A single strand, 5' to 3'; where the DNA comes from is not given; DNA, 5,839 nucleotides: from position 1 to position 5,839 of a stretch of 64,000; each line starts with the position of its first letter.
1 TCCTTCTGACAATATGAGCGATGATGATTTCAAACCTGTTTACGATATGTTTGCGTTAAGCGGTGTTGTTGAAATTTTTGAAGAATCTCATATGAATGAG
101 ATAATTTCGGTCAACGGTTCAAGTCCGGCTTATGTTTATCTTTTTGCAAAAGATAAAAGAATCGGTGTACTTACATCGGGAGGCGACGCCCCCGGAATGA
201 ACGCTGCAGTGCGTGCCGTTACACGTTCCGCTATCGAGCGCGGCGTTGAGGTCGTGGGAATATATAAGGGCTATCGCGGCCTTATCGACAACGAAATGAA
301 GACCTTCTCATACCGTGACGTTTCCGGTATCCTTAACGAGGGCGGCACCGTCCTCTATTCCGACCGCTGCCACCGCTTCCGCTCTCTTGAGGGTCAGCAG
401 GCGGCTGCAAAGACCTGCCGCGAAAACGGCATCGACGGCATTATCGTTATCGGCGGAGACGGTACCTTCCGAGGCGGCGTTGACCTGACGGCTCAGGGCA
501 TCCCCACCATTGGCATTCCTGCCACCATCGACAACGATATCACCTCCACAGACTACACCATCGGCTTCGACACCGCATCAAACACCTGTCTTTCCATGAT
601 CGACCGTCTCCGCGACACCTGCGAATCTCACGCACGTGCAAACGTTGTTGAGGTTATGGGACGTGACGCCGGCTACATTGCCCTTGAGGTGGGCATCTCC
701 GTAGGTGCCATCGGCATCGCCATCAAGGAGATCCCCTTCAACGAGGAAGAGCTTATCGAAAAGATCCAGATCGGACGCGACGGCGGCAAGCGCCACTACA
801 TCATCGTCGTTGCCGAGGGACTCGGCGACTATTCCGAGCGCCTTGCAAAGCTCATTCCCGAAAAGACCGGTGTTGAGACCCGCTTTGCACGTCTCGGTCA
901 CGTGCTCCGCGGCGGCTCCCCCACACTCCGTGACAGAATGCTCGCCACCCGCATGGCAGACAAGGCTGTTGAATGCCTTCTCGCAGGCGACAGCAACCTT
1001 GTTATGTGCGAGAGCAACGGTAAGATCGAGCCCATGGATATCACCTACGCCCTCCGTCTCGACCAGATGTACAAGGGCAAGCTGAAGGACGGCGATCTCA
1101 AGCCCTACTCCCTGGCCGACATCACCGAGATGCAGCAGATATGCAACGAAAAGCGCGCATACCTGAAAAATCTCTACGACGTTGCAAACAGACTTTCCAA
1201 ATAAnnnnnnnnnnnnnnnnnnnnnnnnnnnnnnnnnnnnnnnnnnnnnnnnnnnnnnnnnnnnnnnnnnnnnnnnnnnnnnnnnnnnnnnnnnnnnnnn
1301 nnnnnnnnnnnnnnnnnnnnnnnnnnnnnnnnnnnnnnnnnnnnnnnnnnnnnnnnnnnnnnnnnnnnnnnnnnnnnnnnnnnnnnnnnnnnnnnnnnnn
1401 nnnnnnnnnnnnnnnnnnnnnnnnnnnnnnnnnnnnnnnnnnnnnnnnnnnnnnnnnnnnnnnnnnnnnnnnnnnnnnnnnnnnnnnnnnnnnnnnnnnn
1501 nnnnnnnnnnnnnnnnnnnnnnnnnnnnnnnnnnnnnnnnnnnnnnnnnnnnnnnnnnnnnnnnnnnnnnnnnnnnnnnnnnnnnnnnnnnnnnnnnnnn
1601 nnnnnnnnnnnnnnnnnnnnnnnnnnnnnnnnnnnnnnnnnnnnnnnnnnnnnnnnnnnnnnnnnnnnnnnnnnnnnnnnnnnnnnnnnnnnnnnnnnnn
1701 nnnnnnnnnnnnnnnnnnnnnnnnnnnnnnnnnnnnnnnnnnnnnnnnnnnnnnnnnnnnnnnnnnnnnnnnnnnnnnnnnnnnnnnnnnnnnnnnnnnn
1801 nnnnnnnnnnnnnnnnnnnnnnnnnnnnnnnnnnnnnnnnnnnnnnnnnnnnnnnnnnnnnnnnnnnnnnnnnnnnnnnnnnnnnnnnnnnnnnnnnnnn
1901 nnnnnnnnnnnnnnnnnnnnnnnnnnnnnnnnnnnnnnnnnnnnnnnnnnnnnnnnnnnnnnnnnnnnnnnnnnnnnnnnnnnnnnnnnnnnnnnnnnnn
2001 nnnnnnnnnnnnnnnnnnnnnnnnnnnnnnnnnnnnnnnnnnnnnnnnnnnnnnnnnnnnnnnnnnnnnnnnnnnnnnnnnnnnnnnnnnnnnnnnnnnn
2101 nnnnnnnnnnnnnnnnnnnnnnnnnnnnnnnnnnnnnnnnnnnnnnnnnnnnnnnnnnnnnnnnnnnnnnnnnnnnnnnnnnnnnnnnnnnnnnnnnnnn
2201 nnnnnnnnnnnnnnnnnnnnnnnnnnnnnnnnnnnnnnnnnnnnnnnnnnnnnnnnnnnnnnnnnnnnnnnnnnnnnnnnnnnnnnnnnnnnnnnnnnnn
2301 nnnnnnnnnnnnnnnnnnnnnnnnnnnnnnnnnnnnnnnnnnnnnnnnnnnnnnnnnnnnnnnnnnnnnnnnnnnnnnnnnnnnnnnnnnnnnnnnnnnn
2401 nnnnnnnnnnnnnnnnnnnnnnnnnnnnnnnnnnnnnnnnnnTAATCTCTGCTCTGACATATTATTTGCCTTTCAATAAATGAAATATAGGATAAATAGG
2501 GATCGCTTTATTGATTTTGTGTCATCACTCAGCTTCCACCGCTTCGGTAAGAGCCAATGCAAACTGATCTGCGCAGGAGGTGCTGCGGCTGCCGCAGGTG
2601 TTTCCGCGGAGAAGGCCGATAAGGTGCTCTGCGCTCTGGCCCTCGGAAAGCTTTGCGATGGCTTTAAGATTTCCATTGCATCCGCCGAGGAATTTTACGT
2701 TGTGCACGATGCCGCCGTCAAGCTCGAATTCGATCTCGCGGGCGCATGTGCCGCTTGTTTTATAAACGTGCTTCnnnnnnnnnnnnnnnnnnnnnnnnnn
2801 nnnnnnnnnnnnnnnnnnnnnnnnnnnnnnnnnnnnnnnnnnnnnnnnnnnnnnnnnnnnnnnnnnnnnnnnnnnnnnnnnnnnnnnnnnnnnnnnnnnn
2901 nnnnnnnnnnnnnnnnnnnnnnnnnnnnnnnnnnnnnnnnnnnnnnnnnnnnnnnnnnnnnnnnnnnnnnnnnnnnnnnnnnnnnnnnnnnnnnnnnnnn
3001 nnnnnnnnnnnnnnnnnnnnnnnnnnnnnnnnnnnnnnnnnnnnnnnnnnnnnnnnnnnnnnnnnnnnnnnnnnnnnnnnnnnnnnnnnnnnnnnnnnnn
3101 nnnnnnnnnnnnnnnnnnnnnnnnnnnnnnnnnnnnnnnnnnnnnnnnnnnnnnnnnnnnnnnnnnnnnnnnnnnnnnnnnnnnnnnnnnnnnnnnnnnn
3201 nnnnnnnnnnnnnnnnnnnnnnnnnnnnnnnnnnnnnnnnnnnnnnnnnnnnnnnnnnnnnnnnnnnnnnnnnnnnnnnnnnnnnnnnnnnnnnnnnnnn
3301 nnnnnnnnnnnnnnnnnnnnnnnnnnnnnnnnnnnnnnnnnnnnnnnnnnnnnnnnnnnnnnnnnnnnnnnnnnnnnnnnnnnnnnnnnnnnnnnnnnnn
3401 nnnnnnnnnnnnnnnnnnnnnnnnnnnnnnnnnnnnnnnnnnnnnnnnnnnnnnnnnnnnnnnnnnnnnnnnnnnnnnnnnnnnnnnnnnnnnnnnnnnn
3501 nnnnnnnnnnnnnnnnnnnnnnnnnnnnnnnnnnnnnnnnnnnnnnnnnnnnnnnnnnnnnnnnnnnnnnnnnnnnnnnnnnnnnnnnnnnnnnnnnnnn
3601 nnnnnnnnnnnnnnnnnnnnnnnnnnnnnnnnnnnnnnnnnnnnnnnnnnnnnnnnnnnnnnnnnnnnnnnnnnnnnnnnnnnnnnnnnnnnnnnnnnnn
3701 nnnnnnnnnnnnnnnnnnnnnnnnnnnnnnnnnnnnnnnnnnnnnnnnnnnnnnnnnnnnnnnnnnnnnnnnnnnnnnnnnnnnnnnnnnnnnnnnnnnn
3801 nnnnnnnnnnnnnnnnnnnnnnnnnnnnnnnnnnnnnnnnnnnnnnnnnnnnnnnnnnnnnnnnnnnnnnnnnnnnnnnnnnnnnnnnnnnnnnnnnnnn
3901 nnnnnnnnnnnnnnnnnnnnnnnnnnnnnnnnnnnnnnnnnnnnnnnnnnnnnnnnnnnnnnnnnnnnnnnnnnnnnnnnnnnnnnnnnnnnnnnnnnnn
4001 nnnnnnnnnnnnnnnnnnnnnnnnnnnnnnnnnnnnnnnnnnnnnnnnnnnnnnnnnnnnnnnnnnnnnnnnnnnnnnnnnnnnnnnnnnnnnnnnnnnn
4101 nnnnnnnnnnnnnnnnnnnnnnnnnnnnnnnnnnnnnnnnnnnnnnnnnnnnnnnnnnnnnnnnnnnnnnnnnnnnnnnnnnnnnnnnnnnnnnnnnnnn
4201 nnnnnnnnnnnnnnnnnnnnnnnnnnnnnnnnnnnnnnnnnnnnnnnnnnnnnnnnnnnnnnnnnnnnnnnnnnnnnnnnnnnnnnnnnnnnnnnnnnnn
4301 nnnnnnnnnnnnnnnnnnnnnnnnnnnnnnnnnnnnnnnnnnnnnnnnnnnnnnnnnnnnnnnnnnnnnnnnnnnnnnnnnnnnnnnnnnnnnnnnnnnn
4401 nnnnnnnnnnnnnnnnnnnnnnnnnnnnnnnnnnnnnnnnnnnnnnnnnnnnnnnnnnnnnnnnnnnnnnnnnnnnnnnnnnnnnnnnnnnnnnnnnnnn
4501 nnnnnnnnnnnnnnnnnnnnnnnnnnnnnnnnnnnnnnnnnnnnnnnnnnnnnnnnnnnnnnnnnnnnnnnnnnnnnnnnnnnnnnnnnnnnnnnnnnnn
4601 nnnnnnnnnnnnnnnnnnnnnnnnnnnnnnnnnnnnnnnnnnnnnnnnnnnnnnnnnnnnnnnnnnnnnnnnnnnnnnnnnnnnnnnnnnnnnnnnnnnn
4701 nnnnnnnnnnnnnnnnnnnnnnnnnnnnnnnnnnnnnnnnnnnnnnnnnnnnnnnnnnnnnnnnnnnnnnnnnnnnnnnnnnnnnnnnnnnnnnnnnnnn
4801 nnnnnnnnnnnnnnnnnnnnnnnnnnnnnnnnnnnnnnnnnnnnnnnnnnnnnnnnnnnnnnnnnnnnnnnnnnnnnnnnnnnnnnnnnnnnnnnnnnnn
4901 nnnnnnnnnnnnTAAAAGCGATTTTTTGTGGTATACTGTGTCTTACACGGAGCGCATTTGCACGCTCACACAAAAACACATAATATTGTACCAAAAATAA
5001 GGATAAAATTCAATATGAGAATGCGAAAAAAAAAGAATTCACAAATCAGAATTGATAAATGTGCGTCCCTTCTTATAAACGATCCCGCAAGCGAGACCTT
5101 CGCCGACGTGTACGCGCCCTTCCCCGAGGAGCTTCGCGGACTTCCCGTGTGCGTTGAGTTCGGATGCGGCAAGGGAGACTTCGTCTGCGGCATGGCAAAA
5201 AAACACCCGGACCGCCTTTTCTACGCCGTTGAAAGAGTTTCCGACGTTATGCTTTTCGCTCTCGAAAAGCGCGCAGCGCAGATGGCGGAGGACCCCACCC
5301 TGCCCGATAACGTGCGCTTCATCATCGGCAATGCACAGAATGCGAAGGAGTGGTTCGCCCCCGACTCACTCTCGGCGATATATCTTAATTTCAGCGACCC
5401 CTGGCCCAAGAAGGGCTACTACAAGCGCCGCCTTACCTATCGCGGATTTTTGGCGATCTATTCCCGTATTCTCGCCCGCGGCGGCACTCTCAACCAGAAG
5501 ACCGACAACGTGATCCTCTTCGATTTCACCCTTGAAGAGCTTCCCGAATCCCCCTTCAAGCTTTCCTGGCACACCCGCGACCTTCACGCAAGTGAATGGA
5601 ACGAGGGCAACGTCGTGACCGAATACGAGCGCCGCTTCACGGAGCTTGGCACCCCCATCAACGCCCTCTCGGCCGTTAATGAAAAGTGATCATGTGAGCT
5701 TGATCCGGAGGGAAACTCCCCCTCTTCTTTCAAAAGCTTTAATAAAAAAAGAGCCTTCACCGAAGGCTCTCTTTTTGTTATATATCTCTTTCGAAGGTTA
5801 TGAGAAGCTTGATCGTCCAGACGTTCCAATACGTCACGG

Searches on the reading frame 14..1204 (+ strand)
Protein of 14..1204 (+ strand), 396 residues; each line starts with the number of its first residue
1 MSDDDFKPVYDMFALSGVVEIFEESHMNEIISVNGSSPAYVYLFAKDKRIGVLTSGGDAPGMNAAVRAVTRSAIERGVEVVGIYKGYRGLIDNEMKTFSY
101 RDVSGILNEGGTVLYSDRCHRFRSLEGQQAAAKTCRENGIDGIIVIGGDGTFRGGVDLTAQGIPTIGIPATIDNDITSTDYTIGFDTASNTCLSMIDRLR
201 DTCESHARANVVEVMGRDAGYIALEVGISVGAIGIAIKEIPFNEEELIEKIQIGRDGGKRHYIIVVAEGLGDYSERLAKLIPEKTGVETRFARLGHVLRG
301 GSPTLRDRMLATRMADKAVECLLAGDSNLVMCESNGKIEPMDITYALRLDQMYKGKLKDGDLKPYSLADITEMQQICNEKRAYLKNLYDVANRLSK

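Call 20: search_protein_families(library=pfam, proteins=[window:14-1204:+], max_evalue=0.001)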
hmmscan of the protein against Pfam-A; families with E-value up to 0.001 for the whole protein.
window:14-1204:+ (396 aa): 3 families
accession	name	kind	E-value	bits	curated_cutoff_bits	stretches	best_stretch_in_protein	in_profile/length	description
PF00365.25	PFK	-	5.4e-103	344.6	30.9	1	49-322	1-277/277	Phosphofructokinase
PF01513.26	NAD_kinase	-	8.1e-07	29.8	25.5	1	130-170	63-104/130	ATP-NAD kinase N-terminal domain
PF00781.29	DAGK_cat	-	0.00045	20.3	23.6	1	128-167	44-85/125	Diacylglycerol kinase catalytic domain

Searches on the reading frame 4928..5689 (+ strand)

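Call 20: search_protein_families(library=pfam, proteins=[window:4928-5689:+], max_evalue=0.001)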
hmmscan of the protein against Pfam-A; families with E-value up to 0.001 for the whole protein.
window:4928-5689:+ (253 aa): 2 families
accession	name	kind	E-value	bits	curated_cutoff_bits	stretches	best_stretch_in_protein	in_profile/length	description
PF02390.23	Methyltransf_4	-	6.8e-32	110.7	24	1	73-244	3-170/173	Putative methyltransferase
PF24675.1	NpmA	-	0.00096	18.9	60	0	74-144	26-94/214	16S rRNA (adenine(1408)-N(1))-methyltransferase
